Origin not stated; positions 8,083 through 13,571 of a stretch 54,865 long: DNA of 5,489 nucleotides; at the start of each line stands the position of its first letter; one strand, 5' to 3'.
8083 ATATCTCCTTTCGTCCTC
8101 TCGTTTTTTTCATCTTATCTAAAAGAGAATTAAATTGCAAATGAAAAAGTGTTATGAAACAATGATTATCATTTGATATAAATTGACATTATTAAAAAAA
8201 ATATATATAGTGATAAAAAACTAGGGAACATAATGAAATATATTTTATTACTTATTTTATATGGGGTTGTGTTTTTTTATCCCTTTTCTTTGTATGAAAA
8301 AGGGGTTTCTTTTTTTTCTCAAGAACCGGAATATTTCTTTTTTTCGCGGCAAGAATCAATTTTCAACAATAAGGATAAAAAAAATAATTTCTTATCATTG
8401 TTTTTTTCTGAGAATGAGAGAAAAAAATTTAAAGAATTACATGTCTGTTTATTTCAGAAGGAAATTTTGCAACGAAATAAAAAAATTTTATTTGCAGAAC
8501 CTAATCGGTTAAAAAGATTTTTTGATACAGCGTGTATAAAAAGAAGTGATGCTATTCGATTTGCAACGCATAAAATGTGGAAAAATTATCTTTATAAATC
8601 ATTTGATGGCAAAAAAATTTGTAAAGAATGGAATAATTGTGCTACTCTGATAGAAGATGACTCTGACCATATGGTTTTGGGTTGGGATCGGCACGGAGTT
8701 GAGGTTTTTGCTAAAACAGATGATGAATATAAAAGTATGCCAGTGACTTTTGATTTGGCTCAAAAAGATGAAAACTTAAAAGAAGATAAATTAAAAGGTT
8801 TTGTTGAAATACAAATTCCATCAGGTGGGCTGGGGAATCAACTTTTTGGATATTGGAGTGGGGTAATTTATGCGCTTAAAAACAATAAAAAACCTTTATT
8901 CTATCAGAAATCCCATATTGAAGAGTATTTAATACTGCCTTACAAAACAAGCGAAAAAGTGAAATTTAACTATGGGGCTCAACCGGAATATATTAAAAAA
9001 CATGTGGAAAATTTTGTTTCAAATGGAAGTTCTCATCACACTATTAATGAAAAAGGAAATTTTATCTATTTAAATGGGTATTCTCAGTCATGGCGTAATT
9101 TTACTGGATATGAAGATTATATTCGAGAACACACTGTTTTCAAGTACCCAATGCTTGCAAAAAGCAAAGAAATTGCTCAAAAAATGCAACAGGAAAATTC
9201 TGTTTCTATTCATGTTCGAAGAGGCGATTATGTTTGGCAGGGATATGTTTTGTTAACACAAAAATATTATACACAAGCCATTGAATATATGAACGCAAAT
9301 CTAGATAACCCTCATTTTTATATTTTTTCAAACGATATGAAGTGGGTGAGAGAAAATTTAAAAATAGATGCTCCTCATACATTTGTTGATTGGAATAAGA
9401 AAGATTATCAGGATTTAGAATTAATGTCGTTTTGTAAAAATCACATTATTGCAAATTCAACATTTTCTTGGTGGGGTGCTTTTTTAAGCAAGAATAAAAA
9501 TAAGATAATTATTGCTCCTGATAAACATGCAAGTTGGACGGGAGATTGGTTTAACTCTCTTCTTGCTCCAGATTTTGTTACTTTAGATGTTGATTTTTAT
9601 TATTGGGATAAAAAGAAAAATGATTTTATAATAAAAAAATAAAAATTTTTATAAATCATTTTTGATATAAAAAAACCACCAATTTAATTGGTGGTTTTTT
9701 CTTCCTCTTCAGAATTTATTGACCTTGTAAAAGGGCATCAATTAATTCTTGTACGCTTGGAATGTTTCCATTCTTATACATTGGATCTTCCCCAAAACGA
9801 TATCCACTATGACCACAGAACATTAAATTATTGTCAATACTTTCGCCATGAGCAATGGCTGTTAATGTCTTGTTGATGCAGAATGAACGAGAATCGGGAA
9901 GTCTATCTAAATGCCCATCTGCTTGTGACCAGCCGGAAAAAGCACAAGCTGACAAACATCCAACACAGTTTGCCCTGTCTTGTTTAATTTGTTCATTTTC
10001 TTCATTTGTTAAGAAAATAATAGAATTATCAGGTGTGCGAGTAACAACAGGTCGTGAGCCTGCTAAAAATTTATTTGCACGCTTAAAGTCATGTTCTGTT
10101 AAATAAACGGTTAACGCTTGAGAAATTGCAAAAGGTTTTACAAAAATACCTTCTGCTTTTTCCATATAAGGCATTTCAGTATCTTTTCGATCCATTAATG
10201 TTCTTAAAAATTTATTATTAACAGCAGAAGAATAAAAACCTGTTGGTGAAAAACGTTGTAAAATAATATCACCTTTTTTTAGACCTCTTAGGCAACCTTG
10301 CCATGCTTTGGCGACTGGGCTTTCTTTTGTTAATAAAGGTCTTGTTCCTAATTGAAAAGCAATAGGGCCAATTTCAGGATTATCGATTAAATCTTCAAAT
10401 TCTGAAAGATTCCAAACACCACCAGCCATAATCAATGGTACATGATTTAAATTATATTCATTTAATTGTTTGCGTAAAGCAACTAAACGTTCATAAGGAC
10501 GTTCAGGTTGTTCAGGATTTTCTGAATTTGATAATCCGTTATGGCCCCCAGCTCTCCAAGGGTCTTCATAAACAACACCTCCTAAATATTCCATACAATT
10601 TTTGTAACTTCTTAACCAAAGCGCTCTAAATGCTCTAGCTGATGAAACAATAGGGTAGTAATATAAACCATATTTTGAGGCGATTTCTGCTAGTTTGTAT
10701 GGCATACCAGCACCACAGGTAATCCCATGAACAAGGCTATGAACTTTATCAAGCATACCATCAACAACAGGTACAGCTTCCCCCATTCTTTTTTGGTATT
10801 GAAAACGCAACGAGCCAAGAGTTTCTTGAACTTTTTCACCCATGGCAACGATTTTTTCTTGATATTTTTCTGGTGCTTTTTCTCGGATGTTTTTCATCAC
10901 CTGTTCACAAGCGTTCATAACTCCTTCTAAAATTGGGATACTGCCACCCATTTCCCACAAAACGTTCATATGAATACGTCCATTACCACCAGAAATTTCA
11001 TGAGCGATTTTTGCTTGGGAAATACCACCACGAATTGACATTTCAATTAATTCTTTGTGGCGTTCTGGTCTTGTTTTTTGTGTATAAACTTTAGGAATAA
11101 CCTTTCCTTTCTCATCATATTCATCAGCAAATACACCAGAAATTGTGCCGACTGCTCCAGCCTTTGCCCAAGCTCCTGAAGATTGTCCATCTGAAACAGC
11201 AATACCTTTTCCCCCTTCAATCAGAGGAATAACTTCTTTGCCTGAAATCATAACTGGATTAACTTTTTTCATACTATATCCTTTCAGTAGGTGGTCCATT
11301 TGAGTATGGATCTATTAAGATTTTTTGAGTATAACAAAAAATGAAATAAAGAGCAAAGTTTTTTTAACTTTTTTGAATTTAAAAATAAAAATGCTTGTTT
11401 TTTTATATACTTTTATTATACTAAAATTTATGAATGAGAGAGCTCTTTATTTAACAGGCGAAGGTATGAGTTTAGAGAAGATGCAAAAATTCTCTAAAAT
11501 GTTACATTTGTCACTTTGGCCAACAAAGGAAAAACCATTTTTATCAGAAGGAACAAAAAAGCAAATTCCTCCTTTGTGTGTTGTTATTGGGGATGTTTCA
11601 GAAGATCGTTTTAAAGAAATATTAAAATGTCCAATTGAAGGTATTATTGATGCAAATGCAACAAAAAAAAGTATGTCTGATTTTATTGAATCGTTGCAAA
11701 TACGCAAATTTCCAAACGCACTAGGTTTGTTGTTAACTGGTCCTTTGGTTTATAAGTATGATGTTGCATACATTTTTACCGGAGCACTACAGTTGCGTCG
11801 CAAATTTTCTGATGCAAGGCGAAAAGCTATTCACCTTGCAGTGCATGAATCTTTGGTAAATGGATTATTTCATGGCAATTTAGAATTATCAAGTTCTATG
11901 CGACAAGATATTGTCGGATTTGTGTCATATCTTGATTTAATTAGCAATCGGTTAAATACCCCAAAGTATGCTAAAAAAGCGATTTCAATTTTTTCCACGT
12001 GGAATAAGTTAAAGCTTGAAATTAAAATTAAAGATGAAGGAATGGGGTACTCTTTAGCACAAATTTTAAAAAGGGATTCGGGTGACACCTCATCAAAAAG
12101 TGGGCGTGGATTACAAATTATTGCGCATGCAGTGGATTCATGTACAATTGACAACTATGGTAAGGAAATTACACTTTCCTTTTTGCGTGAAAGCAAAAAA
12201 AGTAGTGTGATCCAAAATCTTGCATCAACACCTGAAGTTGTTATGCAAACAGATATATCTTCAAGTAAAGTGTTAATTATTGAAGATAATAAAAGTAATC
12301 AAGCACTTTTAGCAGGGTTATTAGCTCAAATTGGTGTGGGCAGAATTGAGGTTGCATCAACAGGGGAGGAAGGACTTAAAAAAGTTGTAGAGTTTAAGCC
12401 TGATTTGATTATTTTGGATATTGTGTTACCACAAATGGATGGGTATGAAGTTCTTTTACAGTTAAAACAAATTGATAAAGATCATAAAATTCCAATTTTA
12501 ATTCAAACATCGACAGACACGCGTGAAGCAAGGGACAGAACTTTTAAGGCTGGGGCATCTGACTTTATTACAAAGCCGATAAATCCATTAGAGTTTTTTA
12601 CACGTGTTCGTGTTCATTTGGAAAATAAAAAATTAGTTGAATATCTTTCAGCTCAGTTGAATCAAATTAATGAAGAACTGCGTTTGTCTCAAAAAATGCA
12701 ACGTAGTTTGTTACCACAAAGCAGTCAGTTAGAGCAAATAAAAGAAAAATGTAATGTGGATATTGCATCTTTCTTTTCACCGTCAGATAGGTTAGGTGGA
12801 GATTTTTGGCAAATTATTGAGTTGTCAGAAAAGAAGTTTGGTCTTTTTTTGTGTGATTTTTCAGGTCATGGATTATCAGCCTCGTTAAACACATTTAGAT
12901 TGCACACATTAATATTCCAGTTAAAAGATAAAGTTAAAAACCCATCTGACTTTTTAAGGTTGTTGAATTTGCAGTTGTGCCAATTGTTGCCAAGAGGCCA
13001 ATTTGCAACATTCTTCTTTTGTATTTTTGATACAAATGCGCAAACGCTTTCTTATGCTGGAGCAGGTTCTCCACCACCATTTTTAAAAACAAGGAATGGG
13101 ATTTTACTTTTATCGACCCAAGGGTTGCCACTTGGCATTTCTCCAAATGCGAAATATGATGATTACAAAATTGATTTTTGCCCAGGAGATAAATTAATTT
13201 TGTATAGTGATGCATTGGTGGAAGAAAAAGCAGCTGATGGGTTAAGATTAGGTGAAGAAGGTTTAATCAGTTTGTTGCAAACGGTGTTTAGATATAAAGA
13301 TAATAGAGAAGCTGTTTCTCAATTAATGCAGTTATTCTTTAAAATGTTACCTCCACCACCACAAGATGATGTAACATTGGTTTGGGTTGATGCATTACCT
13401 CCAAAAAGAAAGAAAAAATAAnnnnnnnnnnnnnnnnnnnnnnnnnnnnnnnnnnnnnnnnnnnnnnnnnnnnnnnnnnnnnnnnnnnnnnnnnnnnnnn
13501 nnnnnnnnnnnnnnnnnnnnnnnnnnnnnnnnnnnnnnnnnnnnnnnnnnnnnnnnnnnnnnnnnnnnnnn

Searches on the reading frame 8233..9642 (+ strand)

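Call 26: search_protein_families(library=pfam, proteins=[window:8233-9642:+], max_evalue=0.00001)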
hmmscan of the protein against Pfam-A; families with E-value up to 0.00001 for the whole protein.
window:8233-9642:+ (469 aa): 1 family
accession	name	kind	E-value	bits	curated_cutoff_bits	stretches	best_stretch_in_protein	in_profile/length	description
PF01531.22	Glyco_transf_11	-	7.3e-30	104.7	23.9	1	185-430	28-277/298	Glycosyl transferase family 11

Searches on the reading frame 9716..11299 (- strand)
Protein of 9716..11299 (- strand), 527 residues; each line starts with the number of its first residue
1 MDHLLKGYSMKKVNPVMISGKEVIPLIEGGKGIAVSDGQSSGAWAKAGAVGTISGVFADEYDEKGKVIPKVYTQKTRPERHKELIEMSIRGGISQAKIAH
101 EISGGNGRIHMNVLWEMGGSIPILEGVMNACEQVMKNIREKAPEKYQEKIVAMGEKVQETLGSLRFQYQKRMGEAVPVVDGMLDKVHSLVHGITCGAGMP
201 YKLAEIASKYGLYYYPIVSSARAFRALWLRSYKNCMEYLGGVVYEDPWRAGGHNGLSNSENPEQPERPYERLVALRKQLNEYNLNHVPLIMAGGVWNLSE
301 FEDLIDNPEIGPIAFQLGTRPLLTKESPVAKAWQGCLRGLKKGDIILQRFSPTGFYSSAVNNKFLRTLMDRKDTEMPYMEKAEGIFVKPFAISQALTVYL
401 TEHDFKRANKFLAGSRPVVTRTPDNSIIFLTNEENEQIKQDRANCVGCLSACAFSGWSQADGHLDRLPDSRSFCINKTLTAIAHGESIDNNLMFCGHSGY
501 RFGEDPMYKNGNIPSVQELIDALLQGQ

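Call 26: search_protein_families(library=pfam, proteins=[window:9716-11299:-], max_evalue=0.00001)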
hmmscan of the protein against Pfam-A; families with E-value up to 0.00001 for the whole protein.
window:9716-11299:- (527 aa): 1 family
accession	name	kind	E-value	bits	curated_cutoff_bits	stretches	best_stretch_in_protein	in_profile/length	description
PF03060.21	NMO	-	1.7e-09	38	28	1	155-382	81-285/331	Nitronate monooxygenase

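Call 85: search_protein_families(library=ncbifam, proteins=[window:9716-11299:-], max_evalue=0.001)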
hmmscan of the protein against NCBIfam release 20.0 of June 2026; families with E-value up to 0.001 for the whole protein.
window:9716-11299:- (527 aa): 1 family
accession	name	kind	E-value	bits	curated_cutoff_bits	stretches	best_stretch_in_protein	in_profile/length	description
TIGR03151.1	enACPred_II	equivalog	7.5e-05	22.1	453.1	0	286-381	161-251/307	enoyl-[acyl-carrier-protein] reductase FabK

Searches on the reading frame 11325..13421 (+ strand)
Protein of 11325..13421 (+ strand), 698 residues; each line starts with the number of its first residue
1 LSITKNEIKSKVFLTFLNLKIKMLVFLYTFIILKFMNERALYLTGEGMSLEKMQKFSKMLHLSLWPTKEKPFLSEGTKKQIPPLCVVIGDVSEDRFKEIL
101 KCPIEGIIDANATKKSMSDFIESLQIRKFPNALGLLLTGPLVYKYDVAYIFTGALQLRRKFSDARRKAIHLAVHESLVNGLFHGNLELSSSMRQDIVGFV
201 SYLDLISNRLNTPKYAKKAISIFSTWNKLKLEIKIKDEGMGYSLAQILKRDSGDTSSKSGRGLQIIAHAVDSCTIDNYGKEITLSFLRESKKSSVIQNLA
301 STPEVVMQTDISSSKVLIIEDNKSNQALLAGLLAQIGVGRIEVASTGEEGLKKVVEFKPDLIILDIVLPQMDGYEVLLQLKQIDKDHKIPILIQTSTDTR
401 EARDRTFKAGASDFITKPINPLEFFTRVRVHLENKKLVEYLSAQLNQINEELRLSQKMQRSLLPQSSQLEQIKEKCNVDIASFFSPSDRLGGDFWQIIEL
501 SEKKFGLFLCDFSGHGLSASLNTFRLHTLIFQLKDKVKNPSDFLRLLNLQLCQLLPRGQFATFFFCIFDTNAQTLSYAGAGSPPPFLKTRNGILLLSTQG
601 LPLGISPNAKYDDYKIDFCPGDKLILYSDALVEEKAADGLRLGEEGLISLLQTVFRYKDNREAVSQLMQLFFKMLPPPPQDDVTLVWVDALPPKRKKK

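Call 26: search_protein_families(library=pfam, proteins=[window:11325-13421:+], max_evalue=0.00001)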
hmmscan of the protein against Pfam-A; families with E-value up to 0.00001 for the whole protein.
window:11325-13421:+ (698 aa): 3 families
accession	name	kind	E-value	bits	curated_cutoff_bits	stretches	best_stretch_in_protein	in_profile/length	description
PF07228.17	SpoIIE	-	5.5e-39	134.5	25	1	502-689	2-190/192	Stage II sporulation protein E (SpoIIE)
PF00072.30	Response_reg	-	6.5e-25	87.9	30.2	1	316-428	1-110/111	Response regulator receiver domain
PF13581.12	HATPase_c_2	-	1.4e-08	35.2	27.4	1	158-285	21-126/127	Histidine kinase-like ATPase domain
